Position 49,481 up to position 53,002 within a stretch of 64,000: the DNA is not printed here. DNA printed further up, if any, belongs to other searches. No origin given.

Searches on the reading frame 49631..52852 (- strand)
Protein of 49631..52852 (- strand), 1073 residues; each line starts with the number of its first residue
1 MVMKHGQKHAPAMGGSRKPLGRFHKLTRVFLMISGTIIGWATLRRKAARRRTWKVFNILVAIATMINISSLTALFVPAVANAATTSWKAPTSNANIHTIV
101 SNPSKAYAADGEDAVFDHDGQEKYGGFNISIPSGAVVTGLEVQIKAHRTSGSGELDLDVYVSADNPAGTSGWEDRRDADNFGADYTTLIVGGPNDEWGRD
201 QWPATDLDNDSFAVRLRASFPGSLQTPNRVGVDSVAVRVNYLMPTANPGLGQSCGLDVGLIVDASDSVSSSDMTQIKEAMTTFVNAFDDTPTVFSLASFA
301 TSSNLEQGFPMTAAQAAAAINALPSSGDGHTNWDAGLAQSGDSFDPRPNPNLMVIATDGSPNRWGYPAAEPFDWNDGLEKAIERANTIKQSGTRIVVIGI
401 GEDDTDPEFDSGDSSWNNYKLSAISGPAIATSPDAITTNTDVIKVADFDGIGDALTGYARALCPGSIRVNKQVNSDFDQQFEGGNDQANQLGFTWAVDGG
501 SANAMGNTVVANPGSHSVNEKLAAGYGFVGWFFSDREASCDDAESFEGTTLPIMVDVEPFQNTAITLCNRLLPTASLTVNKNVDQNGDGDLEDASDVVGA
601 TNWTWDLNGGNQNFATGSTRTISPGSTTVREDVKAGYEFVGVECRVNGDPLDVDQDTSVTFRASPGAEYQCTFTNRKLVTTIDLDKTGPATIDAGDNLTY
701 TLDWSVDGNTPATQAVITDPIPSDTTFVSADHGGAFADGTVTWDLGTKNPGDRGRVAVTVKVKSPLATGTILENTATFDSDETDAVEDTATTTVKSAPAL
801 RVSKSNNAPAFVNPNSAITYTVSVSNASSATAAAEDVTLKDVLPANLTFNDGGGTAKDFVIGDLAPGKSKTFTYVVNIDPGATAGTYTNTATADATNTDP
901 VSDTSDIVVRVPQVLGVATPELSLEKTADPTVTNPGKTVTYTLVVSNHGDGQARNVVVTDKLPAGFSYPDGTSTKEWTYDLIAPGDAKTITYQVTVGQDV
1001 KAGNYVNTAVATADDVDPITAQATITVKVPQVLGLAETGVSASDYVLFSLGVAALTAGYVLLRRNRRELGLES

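Call 60: find_encoding_contigs(protein=window:49631-52852:-, flank=10000, max_places=4)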
Protein window:49631-52852:- (1073 aa): no gene with exactly this product is on record in the collection.
